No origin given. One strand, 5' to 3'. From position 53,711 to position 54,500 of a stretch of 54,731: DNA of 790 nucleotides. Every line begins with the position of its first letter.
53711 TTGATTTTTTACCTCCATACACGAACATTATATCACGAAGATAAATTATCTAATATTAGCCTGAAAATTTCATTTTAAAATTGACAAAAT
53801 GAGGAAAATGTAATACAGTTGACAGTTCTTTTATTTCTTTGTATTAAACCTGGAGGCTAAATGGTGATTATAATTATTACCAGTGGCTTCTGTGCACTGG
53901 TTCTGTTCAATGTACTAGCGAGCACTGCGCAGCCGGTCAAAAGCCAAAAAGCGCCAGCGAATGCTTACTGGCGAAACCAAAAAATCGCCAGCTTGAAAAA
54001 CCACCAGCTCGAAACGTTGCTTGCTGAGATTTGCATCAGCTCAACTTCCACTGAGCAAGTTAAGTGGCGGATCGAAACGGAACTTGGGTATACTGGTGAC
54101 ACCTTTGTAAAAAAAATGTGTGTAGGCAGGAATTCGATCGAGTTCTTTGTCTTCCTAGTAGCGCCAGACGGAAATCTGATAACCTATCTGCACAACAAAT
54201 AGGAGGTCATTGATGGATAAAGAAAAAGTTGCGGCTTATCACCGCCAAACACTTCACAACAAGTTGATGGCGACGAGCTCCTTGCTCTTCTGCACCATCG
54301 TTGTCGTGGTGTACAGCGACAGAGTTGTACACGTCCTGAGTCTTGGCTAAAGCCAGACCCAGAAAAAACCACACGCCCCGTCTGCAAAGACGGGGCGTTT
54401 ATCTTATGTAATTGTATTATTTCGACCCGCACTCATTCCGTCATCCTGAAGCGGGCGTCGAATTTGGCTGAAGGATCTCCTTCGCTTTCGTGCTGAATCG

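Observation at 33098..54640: Recurring module: plus-strand orphan cassette (promoter, small ORFs or RNA, terminator) followed by the composite repeat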

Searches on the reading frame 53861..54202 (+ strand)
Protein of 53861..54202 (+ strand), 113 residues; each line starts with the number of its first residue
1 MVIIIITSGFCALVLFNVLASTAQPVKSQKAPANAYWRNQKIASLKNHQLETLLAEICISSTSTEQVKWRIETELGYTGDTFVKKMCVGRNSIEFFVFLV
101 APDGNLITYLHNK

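Call 24: search_protein_families(library=pfam, max_evalue=1, proteins=[window:53861-54202:+])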
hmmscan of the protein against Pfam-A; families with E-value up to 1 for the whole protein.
window:53861-54202:+ (113 aa): 2 families
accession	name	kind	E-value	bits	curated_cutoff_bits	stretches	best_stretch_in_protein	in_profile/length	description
PF21055.3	ZSWIM4-8_C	-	0.033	14.5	27.3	1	1-105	62-153/173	ZSWIM4-8, C-terminal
PF12754.13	Get5_N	-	0.22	12.2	29.1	1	22-77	45-100/151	Get5, N-terminal domain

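Call 29: search_protein_families(library=phrogs, max_evalue=0.1, proteins=[window:53861-54202:+])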
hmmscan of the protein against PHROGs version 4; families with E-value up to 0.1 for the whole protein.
window:53861-54202:+ (113 aa): 1 family
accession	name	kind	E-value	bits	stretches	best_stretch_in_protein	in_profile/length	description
phrog_25235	-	unknown function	0.045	14.9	1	36-105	46-114/138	-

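Call 40: find_encoding_contigs(protein=window:53861-54202:+, flank=10000, max_places=10)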
Protein window:53861-54202:+ (113 aa): 22 contigs read that carry it; 10 places shown.
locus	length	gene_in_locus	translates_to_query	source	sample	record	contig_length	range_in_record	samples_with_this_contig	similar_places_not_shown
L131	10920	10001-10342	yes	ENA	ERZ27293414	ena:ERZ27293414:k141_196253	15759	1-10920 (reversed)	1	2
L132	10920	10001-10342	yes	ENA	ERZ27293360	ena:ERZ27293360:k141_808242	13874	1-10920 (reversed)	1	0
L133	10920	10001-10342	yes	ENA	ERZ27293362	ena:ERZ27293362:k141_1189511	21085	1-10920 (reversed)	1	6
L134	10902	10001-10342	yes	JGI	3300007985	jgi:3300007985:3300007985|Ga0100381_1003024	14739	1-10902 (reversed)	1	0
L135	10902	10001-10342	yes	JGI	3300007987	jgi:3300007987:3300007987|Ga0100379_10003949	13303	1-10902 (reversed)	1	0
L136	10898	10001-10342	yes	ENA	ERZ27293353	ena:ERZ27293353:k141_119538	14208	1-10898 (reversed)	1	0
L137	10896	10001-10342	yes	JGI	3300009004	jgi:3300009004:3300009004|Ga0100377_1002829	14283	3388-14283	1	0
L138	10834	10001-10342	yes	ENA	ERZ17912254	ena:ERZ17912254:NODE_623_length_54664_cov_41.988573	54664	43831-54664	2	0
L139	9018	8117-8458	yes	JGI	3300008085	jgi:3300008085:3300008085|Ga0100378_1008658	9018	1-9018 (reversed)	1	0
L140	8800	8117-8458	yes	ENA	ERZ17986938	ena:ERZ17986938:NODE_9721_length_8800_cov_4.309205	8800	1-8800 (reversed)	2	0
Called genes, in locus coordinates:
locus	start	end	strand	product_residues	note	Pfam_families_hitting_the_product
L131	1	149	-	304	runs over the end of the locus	PF18075:FtsX_ECD, PF02687:FtsX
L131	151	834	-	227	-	PF20720:nSTAND3 (faint), PF00005:ABC_tran, PF13304:AAA_21 (faint)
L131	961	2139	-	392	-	-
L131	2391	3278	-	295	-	PF13616:Rotamase_3, PF00639:Rotamase (weak)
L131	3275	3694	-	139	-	PF04977:DivIC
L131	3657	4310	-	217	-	PF14470:bPH_3 (faint)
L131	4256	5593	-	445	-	PF08245:Mur_ligase_M, PF02875:Mur_ligase_C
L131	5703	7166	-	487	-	PF21799:MurD-like_N (faint), PF08245:Mur_ligase_M, PF02875:Mur_ligase_C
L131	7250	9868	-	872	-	PF00690:Cation_ATPase_N, PF00122:E1-E2_ATPase, PF00702:Hydrolase, PF13246:Cation_ATPase, PF08282:Hydrolase_3 (weak), PF00689:Cation_ATPase_C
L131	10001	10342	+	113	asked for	-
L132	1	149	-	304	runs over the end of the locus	PF18075:FtsX_ECD, PF02687:FtsX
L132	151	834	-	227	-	PF20720:nSTAND3 (faint), PF00005:ABC_tran, PF13304:AAA_21 (faint)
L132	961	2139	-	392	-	-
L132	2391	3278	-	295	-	PF13616:Rotamase_3, PF00639:Rotamase (weak)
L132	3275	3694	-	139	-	PF04977:DivIC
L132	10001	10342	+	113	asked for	-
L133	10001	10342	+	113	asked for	-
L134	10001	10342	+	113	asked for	-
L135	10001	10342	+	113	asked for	-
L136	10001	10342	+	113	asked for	-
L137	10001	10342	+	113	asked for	-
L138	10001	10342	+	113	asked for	-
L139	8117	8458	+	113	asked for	-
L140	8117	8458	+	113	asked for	-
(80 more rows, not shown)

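Call 78: search_protein_representatives(protein=window:53861-54202:+)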
Query: 113 residues. Proteins with E-value up to 0.001 (for the whole library): 1; up to 1e-10: 0; up to 1e-30: 0. The best 1 are listed.
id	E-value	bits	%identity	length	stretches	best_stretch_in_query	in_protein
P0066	1.6e-10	57.0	100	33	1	1-33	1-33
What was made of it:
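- Its larger protein has no relative among 1.84 billion representatives (call 78).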

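Call 93: predict_structure(protein=window:53861-54202:+)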
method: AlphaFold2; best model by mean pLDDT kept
length: 113 residues; sequences in the alignment: 1
mean_pLDDT: 67.3   pTM: 0.55
mean pLDDT of the five models: 67.3, 59.1, 55.8, 55.7, 52.3
residues with pLDDT >= 90: 1; 70-90: 69; 50-70: 5; < 50: 38
segments of 3 or more residues with pLDDT < 50: 1-38
pLDDT, mean of each block of 10 residues (from residue 1): 42 40 37 47 80 87 88 83 78 80 78 70
secondary structure, 60 per line:
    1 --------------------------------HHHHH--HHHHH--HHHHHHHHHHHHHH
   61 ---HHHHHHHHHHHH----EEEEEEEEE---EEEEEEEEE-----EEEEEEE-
elements in order: H33-37 H40-44 H47-60 H64-75 E80-88 E92-100 E106-112

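Call 96: fold_search(model_id=the predicted structure, library=pdb)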
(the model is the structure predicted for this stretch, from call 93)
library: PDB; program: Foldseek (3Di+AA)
matches with E <= 10: 605; with E <= 0.001: 0
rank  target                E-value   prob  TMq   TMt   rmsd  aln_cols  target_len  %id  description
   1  7zm7_G                2.4e-01  0.21  0.29  0.17  15.1       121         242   13  CryoEM structure of mitochondrial complex I from Chaetomium thermophilum (inhibited by DDM) (released 2022-11-30)
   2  9csj_B                3.5e-01  0.38  0.25  0.12   4.0        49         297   14  Crystal structure of human glyoxalase domain-containing protein 4 (GLOD4) at 2.33 A resolution. (released 2025-08-13)
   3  9csj_A                3.5e-01  0.38  0.25  0.12   4.0        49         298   14  Crystal structure of human glyoxalase domain-containing protein 4 (GLOD4) at 2.33 A resolution. (released 2025-08-13)
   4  9csj_C                4.0e-01  0.35  0.26  0.13   4.4        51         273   14  Crystal structure of human glyoxalase domain-containing protein 4 (GLOD4) at 2.33 A resolution. (released 2025-08-13)
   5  6rfr_G                4.3e-01  0.15  0.27  0.17  16.9       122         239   11  Cryo-EM structure of respiratory complex I from Yarrowia lipolytica at 3.2 A resolution (released 2019-12-11)
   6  3rri_A                4.8e-01  0.25  0.25  0.22   5.0        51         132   16  Crystal structure of glyoxalase/bleomycin resistance protein/dioxygenase from Alicyclobacillus acidocaldarius (released 2011-08-10)
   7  9ihp_C                5.5e-01  0.16  0.31  0.18  15.2       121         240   13  Open state without NUQM and with flavoprotein (classification state 3) of Pichia pastoris mitochondrial complex I in c (released 2025-10-15)
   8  5jp3_A                5.8e-01  0.12  0.24  0.15  14.6       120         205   12  Structure of Xanthomonas campestris effector protein XopD bound to ubiquitin (released 2016-07-27)
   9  8vfq_B                6.2e-01  0.07  0.22  0.22  13.7       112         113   12  De novo design apixaban-binding protein: apx1049 (released 2024-12-25)
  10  5jp1_A                6.6e-01  0.11  0.23  0.15  15.9       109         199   11  Structure of Xanthomonas campestris effector protein XopD bound to tomato SUMO (released 2016-07-27)
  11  3k7c_A                7.1e-01  0.16  0.24  0.25   8.8        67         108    9  Crystal structure of Putative NTF2-like transpeptidase (NP_281412.1) from CAMPYLOBACTER JEJUNI at 2.00 A resolution (released 2009-11-03)
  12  8esz_S3               9.1e-01  0.07  0.25  0.17  11.5       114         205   11  Structure of mitochondrial complex I from Drosophila melanogaster, Helix-locked state (released 2023-03-29)
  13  5d0q_E                9.7e-01  0.13  0.23  0.29  10.3        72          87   14  BamACDE complex, outer membrane beta-barrel assembly machinery (BAM) complex (released 2016-03-09)
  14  2oct_A                9.7e-01  0.12  0.22  0.25  10.1        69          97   19  Stefin B (Cystatin B) tetramer (released 2007-04-03)
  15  8fs3_E                1.0e+00  0.08  0.17  0.07  12.7        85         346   12  Structure of S. cerevisiae Rad24-RFC loading the 9-1-1 clamp onto a 10-nt gapped DNA in step 1 (open 9-1-1 and shoulde (released 2023-06-14)
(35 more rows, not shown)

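Call 122: find_related_loci(query=window:53861-54202:+, collection=viral_contigs, flank=3000)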
Query window:53861-54202:+ (113 aa) in viral_contigs; peptide patterns used: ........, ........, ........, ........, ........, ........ (x = any residue, [..] = any of these).
37 stretches matched a pattern, but none encodes a relative of the query by tblastn (E <= 1e-3).

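Call 130: search_protein_families(library=padloc, max_evalue=0.01, proteins=[window:53861-54202:+])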
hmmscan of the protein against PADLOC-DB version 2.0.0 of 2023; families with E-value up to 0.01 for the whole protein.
window:53861-54202:+ (113 aa): 0 families

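Call 131: search_protein_families(library=ncbifam, max_evalue=0.01, proteins=[window:53861-54202:+])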
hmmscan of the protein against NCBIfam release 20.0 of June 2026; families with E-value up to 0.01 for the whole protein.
window:53861-54202:+ (113 aa): 0 families

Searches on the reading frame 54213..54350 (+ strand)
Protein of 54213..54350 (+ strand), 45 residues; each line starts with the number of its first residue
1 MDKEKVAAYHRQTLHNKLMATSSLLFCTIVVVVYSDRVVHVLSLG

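Call 24: search_protein_families(library=pfam, max_evalue=1, proteins=[window:54213-54350:+])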
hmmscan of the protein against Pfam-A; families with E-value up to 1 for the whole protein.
window:54213-54350:+ (45 aa): 0 families

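Call 29: search_protein_families(library=phrogs, max_evalue=0.1, proteins=[window:54213-54350:+])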
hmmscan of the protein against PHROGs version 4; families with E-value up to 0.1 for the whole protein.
window:54213-54350:+ (45 aa): 0 families

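Call 130: search_protein_families(library=padloc, max_evalue=0.01, proteins=[window:54213-54350:+])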
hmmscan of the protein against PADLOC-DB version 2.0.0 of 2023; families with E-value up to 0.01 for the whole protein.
window:54213-54350:+ (45 aa): 0 families

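Call 131: search_protein_families(library=ncbifam, max_evalue=0.01, proteins=[window:54213-54350:+])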
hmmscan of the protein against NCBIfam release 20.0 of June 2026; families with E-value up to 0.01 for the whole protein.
window:54213-54350:+ (45 aa): 0 families
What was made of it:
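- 54213..54350 (+): A 45-aa ORF with a hydrophobic stretch, preceded by GGAGG. It was called as a gene in two independent assemblies. No family matches it (calls 24, 29, 130, 131).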
